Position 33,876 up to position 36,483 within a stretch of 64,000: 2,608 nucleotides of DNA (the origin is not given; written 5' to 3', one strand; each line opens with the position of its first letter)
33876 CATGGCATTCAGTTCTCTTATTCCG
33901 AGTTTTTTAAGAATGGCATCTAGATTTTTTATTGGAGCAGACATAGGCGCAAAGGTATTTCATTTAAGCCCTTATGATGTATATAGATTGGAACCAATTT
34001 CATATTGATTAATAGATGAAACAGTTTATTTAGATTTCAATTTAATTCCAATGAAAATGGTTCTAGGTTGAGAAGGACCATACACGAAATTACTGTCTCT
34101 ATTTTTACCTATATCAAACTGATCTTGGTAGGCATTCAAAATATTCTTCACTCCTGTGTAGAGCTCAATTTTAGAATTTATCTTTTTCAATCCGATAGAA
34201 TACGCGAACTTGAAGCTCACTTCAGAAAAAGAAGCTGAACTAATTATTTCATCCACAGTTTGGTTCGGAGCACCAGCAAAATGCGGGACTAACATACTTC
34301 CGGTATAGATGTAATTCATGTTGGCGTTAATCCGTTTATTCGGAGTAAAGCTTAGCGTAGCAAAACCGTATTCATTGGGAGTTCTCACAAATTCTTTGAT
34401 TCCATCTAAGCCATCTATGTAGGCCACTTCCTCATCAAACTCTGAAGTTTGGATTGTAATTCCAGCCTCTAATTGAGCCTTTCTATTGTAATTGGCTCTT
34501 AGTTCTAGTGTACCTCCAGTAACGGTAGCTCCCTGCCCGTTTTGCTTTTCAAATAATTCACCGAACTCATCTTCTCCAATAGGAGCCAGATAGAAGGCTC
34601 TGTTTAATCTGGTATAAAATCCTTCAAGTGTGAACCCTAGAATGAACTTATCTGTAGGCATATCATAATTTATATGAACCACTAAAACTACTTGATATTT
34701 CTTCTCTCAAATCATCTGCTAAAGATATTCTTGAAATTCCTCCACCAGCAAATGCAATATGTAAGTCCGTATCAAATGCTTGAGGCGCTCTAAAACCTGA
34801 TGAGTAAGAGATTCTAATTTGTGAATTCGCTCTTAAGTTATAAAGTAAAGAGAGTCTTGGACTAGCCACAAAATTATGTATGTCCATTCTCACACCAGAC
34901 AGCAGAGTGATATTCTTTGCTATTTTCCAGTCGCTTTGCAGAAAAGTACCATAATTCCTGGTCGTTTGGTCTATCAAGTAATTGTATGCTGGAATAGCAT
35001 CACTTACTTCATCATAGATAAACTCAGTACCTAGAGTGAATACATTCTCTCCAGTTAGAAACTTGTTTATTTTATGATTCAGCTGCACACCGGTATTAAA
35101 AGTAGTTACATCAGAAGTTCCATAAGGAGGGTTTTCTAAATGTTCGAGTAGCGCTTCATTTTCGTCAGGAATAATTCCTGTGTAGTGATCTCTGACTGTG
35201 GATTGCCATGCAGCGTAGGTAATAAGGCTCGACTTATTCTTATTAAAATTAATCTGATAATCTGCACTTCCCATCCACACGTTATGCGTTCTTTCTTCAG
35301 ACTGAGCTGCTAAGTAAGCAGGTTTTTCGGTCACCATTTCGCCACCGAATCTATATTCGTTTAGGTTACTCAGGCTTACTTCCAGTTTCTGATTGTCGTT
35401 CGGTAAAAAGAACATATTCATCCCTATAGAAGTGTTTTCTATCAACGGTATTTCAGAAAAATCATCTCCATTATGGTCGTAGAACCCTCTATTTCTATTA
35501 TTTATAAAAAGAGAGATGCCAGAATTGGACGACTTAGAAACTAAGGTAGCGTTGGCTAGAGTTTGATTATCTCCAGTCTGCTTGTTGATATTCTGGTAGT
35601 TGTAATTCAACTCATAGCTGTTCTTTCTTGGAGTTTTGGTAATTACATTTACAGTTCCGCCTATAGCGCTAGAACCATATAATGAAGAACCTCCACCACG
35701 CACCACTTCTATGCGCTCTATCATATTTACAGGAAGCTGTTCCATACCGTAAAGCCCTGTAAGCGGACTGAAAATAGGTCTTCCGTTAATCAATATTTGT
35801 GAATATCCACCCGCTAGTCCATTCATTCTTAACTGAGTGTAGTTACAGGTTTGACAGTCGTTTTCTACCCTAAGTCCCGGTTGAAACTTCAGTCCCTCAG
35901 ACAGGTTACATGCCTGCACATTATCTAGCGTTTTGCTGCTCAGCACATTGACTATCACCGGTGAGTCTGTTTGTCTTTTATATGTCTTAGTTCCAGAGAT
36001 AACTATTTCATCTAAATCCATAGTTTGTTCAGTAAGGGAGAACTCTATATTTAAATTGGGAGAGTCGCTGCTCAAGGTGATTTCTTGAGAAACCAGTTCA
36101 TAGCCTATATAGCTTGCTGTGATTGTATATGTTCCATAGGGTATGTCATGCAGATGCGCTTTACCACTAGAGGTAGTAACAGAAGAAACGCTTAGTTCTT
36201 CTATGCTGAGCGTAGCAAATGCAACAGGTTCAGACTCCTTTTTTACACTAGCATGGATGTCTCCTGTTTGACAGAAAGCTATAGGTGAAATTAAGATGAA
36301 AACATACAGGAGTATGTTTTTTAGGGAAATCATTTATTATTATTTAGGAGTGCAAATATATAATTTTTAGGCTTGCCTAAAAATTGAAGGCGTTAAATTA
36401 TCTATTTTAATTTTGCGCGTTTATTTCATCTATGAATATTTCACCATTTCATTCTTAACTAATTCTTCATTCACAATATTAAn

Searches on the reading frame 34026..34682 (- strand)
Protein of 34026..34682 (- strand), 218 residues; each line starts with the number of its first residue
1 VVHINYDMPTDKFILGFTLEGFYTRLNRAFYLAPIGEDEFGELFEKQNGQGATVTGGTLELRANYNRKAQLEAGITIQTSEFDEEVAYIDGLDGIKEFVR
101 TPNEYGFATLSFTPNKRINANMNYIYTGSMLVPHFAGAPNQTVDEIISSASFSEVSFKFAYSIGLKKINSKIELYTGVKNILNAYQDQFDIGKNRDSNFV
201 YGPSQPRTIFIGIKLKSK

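Call 8: search_protein_families(library=pfam, proteins=[window:34026-34682:-], max_evalue=0.01)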
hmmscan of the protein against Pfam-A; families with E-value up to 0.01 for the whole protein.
window:34026-34682:- (218 aa): 1 family
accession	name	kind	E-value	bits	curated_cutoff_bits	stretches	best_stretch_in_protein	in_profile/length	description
PF00593.30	TonB_dep_Rec_b-barrel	-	0.0027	18.1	27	1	15-181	286-436/436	TonB dependent receptor-like, beta-barrel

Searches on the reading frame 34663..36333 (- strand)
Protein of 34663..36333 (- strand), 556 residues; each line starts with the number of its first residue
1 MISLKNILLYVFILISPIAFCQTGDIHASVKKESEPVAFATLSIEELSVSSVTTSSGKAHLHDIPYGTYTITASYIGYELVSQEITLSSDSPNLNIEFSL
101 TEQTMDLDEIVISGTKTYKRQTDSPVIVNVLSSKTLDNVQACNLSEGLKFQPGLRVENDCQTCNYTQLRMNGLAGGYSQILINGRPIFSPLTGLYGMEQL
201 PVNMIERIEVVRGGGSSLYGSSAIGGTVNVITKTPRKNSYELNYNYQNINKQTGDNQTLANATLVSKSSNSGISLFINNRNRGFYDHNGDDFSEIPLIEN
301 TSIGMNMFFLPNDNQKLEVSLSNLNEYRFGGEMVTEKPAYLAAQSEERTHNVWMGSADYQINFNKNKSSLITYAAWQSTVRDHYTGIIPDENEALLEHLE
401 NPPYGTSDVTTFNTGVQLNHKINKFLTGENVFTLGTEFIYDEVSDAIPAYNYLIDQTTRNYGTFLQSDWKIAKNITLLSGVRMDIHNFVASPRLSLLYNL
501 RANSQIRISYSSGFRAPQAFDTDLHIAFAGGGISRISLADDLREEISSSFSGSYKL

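Call 8: search_protein_families(library=pfam, proteins=[window:34663-36333:-], max_evalue=0.01)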
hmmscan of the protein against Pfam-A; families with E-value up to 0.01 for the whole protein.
window:34663-36333:- (556 aa): 6 families
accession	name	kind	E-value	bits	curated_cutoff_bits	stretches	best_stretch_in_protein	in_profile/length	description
PF07715.20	Plug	-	1.8e-21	77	23.9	1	121-227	2-107/107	TonB-dependent Receptor Plug Domain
PF00593.30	TonB_dep_Rec_b-barrel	-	1.5e-14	55.1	27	1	349-555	57-280/436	TonB dependent receptor-like, beta-barrel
PF13715.12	CarbopepD_reg_2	-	2.6e-14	53.5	32.2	1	32-112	9-88/88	CarboxypepD_reg-like domain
PF13620.12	CarboxypepD_reg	-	7.4e-10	39.5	32.3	1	30-100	6-81/82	Carboxypeptidase regulatory-like domain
PF17802.7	SpaA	-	0.0029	18.2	23.1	1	50-97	35-86/91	Prealbumin-like fold domain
PF09430.16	EMC7_beta-sandw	-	0.008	16.8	26.6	0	39-88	11-60/122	ER membrane protein complex subunit 7, beta-sandwich domain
